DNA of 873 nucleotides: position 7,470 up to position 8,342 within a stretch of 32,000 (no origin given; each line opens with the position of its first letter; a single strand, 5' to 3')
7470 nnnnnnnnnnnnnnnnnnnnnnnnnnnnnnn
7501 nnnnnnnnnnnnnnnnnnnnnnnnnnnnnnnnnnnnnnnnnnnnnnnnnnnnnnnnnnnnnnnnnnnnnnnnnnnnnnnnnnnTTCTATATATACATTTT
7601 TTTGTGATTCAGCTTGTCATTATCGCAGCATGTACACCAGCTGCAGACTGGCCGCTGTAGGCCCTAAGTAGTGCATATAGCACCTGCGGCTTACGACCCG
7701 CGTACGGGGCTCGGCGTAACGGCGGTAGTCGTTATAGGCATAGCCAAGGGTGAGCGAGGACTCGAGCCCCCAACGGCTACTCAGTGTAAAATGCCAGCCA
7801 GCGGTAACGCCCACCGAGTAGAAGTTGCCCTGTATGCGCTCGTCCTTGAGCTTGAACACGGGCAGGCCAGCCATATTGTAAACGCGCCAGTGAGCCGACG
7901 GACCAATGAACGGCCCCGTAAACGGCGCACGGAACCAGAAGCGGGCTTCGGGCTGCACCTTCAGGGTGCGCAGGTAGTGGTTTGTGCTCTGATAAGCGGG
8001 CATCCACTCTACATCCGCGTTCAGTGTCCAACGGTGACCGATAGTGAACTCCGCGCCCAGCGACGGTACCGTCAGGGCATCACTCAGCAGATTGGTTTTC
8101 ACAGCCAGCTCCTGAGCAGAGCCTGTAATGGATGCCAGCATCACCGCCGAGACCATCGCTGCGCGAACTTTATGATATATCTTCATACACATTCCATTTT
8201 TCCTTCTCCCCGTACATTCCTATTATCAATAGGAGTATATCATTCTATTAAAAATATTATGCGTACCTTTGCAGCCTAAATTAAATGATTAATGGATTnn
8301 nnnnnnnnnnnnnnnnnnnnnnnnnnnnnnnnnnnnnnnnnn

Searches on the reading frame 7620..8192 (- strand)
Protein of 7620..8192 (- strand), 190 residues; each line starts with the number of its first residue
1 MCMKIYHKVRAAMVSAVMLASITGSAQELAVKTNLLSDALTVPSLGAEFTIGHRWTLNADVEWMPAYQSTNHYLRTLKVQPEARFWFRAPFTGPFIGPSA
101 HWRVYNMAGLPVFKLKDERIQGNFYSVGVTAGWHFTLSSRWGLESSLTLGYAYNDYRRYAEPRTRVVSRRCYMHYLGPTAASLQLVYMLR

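Call 6: search_protein_families(library=pfam, proteins=[window:7620-8192:-], max_evalue=0.01)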
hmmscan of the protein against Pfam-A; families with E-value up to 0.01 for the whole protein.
window:7620-8192:- (190 aa): 2 families
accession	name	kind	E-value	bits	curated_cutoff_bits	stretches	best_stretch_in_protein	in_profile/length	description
PF12099.14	DUF3575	-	3.7e-58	196.2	21.1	1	15-189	4-177/177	Protein of unknown function (DUF3575)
PF03797.25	Autotransporter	-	0.0017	18.6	26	0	120-161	113-154/255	Autotransporter beta-domain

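Call 8: find_encoding_contigs(protein=window:7620-8192:-, flank=4000, max_places=10)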
Protein window:7620-8192:- (190 aa): 24 contigs read that carry it; 10 places shown.
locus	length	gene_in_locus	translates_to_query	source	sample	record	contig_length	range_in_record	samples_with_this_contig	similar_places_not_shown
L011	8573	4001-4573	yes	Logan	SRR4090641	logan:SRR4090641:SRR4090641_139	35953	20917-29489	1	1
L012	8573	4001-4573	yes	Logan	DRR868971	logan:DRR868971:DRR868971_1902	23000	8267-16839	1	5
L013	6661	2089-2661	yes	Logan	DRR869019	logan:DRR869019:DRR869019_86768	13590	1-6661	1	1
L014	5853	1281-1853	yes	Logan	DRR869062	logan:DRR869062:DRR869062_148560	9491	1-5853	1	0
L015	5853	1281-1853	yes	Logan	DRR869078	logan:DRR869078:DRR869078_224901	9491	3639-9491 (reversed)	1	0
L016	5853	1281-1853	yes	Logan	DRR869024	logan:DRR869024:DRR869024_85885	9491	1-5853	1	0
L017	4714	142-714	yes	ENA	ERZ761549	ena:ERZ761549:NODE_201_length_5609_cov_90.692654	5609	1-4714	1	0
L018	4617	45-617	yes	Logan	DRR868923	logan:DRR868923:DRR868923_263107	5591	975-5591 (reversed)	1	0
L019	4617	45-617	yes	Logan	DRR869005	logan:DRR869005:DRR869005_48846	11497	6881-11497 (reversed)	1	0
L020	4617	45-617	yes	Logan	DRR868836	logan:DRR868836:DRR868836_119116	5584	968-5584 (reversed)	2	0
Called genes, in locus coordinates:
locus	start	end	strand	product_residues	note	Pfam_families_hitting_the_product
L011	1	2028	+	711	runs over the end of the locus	PF14322:SusD-like_3, PF07980:SusD_RagB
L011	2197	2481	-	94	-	PF09827:CRISPR_Cas2 (weak)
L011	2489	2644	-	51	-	-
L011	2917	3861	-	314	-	PF13102:Phage_int_SAM_5, PF00589:Phage_integrase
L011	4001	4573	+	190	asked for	PF12099:DUF3575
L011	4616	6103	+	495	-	PF12984:DUF3868 (weak)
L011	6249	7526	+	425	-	PF06321:P_gingi_FimA (weak)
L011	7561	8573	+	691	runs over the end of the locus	-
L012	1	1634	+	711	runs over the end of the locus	PF14322:SusD-like_3, PF07980:SusD_RagB (weak)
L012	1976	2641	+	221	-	PF01936:NYN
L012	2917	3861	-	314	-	PF13102:Phage_int_SAM_5, PF00589:Phage_integrase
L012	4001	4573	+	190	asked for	PF12099:DUF3575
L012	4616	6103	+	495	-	PF12984:DUF3868 (weak)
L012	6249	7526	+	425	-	PF06321:P_gingi_FimA (weak)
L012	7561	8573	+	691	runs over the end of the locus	-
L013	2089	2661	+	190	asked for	PF12099:DUF3575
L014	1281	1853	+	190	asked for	PF12099:DUF3575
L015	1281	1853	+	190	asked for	PF12099:DUF3575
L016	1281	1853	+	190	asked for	PF12099:DUF3575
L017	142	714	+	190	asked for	PF12099:DUF3575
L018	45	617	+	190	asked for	PF12099:DUF3575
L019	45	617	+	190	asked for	PF12099:DUF3575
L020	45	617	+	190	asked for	PF12099:DUF3575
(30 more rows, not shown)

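Call 44: search_protein_families(library=ncbifam, proteins=[window:7620-8189:-], max_evalue=0.001)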
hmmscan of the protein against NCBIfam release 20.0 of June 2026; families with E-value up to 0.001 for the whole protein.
window:7620-8189:- (189 aa): 0 families
